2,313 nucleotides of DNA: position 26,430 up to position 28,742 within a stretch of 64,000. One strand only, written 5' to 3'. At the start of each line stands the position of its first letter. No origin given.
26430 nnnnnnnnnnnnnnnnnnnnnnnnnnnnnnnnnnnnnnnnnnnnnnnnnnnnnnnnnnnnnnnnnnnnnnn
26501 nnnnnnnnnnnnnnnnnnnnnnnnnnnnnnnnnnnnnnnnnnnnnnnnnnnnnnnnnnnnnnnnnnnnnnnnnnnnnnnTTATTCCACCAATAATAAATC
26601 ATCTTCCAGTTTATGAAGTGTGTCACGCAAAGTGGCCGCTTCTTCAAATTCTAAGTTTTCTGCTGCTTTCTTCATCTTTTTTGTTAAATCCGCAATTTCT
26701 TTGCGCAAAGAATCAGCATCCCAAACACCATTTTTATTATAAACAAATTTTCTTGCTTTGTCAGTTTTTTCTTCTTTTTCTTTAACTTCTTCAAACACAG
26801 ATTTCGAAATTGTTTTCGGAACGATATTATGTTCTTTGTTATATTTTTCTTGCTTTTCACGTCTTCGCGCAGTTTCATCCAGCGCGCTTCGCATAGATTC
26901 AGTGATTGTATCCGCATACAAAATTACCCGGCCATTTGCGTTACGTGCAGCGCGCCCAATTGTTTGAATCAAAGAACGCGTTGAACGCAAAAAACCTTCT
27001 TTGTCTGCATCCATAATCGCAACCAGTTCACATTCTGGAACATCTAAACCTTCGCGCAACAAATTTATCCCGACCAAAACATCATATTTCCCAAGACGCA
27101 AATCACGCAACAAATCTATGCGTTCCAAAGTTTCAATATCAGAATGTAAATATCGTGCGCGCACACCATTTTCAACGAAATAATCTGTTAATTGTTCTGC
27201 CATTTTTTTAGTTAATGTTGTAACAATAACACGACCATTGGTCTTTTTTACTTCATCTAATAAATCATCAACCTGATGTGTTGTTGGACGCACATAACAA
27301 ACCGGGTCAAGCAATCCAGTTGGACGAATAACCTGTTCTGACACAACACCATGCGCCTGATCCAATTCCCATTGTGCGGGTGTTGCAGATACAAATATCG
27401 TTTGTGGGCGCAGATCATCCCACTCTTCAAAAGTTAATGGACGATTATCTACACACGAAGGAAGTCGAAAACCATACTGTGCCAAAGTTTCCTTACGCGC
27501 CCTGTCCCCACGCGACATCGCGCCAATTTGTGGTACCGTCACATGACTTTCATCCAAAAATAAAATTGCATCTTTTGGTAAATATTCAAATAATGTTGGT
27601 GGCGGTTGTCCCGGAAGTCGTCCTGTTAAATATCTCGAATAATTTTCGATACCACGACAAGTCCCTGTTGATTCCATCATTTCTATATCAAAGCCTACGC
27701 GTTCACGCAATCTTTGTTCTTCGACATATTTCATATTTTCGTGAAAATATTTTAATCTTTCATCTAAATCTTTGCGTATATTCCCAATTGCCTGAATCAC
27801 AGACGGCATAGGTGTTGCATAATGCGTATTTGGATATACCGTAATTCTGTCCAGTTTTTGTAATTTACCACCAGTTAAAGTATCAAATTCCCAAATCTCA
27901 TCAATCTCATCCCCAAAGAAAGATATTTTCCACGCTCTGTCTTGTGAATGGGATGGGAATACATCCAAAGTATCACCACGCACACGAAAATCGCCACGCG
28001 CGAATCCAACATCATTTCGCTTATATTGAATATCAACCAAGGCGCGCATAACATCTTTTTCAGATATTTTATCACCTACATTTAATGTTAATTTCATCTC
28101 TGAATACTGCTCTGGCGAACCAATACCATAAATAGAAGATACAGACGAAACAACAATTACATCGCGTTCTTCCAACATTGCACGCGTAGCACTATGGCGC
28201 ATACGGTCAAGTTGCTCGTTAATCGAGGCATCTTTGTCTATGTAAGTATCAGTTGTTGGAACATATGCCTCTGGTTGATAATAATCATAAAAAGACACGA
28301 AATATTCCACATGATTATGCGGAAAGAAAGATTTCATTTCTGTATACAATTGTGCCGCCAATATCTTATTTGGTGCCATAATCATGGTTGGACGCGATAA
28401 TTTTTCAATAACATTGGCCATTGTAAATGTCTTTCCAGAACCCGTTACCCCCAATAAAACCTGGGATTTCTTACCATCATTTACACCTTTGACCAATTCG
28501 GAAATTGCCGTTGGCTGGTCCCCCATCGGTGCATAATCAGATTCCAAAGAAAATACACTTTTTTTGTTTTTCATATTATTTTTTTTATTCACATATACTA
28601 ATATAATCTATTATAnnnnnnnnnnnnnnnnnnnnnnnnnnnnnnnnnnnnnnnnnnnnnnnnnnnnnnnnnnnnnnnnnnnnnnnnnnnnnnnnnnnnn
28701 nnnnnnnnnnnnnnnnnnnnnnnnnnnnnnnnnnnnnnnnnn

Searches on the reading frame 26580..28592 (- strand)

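Call 86: search_protein_families(library=ncbifam, proteins=[window:26580-28592:-], max_evalue=1e-10)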
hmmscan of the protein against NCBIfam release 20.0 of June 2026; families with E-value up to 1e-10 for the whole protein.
window:26580-28592:- (670 aa): 9 families
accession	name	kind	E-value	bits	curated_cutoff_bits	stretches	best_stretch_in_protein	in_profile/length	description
NF003673.1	PRK05298.1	equivalog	0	1040.9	743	1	14-664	2-652/653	excinuclease ABC subunit UvrB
TIGR00631.1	uvrb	equivalog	1.9e-302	1004.5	750.1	1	14-662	2-657/658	excinuclease ABC subunit UvrB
TIGR00580.2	mfd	equivalog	7.7e-19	67.6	800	1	185-297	1-108/907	transcription-repair coupling factor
NF007966.0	PRK10689.1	equivalog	4.9e-16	57.6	1329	1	44-281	17-236/1148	transcription-repair coupling factor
TIGR00595.1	priA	equivalog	1.6e-12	46.8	230.35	0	458-609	271-431/509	replication restart helicase PriA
NF053636.1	DDHlcsCsdAPsy1082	equivalog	2.1e-12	46.4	890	1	443-592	232-376/512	DEAD/DEAH box helicase CsdA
NF010337.0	PRK13766.1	equivalog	4e-12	45.1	610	0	435-638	347-558/781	Hef nuclease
TIGR00643.1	recG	equivalog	1.2e-11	44.1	659.4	0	461-563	469-566/629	ATP-dependent DNA helicase RecG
NF008165.0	PRK10917.1-3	equivalog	1.5e-11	43.5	711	0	18-95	261-342/692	ATP-dependent DNA helicase RecG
